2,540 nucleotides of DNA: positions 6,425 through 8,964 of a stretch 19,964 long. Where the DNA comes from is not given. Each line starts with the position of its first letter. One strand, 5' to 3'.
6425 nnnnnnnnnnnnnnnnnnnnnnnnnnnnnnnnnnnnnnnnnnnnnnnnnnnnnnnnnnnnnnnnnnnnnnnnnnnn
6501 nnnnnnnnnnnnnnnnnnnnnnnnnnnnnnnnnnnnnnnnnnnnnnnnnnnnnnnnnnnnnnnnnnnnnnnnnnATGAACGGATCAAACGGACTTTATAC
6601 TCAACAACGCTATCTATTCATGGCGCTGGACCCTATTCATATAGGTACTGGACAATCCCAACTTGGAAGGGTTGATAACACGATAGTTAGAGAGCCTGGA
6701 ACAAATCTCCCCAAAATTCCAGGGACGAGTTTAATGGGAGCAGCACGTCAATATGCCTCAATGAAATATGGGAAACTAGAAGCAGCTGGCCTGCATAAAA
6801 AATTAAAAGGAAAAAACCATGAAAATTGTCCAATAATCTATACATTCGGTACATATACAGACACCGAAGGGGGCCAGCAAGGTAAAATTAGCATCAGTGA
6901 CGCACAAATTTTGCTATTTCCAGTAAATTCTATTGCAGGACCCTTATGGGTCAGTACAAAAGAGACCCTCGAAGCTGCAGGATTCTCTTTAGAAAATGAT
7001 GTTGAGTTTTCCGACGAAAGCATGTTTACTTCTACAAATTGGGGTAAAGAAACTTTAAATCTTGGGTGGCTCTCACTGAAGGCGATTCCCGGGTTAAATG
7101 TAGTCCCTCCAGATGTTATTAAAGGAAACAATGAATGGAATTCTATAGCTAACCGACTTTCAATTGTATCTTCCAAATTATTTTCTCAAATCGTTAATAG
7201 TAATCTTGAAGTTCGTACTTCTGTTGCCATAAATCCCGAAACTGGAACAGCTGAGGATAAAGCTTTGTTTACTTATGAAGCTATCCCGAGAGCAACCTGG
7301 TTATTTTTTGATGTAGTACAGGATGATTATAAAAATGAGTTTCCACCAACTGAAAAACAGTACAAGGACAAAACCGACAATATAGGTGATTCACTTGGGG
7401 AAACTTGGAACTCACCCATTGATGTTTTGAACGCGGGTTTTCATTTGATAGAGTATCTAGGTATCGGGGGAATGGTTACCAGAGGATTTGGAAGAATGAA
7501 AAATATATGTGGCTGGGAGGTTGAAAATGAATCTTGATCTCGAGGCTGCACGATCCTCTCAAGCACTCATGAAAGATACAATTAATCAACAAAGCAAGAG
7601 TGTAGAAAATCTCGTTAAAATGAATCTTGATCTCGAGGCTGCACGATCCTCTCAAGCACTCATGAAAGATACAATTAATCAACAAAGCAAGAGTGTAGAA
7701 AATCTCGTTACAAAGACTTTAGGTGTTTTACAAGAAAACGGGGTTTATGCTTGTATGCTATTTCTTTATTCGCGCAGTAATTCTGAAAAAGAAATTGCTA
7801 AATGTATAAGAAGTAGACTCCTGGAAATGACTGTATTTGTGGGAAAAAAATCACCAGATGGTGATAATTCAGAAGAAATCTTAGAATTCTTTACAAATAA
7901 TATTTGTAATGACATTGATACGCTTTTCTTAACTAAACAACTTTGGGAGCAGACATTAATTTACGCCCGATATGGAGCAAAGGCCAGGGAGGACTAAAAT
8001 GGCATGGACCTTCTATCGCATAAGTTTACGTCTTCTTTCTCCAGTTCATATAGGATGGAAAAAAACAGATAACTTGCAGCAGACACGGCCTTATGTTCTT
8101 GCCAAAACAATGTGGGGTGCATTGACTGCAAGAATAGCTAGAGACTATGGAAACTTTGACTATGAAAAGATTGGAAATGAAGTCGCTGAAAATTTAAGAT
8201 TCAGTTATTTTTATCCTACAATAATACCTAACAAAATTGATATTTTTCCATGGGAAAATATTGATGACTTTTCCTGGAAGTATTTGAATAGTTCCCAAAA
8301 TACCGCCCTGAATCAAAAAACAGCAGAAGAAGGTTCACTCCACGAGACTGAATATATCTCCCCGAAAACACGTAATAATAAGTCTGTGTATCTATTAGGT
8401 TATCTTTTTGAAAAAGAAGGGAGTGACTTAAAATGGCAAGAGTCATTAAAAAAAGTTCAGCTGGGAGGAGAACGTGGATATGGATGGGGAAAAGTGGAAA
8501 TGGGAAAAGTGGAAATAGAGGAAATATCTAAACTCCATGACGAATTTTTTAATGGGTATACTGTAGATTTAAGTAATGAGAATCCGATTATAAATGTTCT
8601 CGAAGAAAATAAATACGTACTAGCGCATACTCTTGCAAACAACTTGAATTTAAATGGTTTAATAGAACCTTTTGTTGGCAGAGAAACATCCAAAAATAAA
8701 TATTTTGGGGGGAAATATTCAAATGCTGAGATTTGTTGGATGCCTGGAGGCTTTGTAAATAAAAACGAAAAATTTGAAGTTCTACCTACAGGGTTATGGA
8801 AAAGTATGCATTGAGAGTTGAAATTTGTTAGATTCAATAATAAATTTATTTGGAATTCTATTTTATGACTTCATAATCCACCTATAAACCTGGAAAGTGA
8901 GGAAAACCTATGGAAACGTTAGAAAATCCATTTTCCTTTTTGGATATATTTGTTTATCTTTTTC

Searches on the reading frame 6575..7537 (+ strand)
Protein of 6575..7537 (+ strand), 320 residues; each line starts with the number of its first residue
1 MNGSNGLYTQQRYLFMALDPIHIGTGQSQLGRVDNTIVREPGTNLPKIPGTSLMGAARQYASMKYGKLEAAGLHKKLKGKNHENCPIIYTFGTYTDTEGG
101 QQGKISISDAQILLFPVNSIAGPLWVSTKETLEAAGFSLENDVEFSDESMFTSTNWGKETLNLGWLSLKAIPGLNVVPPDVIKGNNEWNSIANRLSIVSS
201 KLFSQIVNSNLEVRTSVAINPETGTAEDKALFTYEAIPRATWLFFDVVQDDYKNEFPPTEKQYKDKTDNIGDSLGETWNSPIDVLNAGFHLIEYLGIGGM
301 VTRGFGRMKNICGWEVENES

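Call 7: search_protein_families(library=pfam, proteins=[window:6575-7537:+], max_evalue=0.01)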
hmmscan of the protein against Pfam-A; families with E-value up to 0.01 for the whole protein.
window:6575-7537:+ (320 aa): 1 family
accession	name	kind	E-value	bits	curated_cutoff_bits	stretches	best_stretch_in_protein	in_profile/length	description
PF03787.20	RAMPs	-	2.2e-28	100.5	22.1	1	17-309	4-189/189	RAMP superfamily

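Call 69: search_protein_families(library=ncbifam, proteins=[window:6575-7537:+], max_evalue=0.001)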
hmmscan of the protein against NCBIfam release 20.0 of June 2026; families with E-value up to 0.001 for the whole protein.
window:6575-7537:+ (320 aa): 3 families
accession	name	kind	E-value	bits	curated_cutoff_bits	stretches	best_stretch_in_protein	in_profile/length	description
TIGR02580.1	cas_RAMP_Cmr4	equivalog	2.6e-36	125.9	87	1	13-309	3-283/283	type III-B CRISPR module RAMP protein Cmr4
TIGR02582.1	cas7_TM1809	equivalog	4.9e-17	62.6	90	1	21-110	16-108/203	type III-A CRISPR-associated RAMP protein Csm3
TIGR02581.1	cas_cyan_RAMP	equivalog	1.8e-06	27.8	108.05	0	205-309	127-209/216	type III CRISPR-associated RAMP protein Csx7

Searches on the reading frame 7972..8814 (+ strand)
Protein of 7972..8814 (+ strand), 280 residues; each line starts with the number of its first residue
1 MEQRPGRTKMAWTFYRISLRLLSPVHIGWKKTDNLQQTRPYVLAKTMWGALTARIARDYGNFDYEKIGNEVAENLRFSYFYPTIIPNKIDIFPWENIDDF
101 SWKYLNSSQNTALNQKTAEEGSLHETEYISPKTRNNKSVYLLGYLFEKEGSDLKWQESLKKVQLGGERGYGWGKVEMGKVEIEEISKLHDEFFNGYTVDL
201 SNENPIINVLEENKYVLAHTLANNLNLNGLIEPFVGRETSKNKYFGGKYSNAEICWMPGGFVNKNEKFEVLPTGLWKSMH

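Call 7: search_protein_families(library=pfam, proteins=[window:7972-8814:+], max_evalue=0.01)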
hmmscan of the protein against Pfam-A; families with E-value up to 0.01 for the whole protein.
window:7972-8814:+ (280 aa): 1 family
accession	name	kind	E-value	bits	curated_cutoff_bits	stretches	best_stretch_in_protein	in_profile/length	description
PF03787.20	RAMPs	-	2.9e-13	51.2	22.1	1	19-176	2-189/189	RAMP superfamily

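Call 69: search_protein_families(library=ncbifam, proteins=[window:7972-8814:+], max_evalue=0.001)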
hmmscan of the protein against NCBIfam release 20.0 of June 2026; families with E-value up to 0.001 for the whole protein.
window:7972-8814:+ (280 aa): 1 family
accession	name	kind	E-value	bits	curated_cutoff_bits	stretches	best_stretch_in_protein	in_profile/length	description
TIGR01903.2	cas5_csm4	equivalog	4.2e-06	26.3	55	1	16-82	2-69/304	type III-A CRISPR-associated RAMP protein Csm4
